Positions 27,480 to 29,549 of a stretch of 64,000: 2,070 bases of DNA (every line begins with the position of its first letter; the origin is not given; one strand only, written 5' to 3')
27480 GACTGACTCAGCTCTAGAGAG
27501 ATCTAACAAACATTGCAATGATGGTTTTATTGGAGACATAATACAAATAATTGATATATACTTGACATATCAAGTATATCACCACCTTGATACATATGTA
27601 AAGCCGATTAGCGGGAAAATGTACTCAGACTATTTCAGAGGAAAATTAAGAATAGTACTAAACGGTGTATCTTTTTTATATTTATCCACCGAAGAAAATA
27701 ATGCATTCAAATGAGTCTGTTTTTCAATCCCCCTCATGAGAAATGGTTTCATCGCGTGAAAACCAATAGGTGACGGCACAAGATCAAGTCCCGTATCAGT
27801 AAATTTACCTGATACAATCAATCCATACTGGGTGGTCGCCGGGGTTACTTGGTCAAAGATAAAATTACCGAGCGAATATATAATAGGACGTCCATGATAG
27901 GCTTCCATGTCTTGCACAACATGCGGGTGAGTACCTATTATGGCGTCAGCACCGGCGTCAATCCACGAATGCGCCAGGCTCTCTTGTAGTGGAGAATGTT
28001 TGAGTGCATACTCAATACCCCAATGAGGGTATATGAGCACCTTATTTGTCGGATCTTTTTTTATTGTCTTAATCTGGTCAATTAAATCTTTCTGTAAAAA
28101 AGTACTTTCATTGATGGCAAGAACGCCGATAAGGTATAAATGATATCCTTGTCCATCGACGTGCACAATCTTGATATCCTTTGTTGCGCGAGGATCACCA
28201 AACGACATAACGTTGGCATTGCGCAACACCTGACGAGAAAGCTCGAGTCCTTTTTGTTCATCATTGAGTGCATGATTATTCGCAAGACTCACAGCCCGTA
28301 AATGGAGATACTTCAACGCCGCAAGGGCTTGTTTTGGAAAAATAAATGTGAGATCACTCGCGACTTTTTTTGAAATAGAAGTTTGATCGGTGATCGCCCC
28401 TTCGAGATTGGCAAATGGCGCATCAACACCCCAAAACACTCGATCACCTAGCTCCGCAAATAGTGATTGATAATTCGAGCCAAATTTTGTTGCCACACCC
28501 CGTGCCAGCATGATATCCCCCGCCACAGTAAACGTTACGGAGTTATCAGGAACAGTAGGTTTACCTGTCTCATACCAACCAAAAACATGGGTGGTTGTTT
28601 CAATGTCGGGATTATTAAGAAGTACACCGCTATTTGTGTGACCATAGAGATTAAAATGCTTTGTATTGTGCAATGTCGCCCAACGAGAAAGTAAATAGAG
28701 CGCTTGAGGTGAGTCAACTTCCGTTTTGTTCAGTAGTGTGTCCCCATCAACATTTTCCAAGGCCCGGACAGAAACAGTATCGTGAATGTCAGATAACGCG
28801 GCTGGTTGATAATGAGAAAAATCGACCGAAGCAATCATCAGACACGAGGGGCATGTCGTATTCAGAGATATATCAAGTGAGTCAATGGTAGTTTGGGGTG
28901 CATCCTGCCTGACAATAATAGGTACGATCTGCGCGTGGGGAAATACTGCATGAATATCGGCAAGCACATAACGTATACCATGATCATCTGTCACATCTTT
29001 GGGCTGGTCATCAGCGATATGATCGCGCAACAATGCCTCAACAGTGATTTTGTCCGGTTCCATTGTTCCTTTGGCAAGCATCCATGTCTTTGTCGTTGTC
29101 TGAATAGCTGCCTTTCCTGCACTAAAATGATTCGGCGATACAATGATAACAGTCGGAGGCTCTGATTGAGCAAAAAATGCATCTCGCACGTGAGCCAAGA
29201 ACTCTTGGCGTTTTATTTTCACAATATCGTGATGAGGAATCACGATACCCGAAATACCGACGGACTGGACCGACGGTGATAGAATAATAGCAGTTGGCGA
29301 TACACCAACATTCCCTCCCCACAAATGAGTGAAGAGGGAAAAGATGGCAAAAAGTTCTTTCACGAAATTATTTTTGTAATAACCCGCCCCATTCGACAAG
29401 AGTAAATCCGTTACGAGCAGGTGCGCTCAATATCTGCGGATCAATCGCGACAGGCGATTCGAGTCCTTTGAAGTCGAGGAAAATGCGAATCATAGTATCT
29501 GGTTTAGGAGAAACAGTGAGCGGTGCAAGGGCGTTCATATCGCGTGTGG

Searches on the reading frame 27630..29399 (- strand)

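Call 66: search_protein_families(library=pfam, proteins=[window:27630-29399:-], max_evalue=0.001)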
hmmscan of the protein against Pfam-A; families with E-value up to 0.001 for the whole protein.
window:27630-29399:- (589 aa): 2 families
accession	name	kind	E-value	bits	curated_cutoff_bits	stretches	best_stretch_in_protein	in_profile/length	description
PF09587.15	PGA_cap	-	8.2e-47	160.3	27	1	289-517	1-255/255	Bacterial capsule synthesis protein PGA_cap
PF01875.22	Memo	-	1.5e-12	47.7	27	1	51-221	35-211/269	Memo-like protein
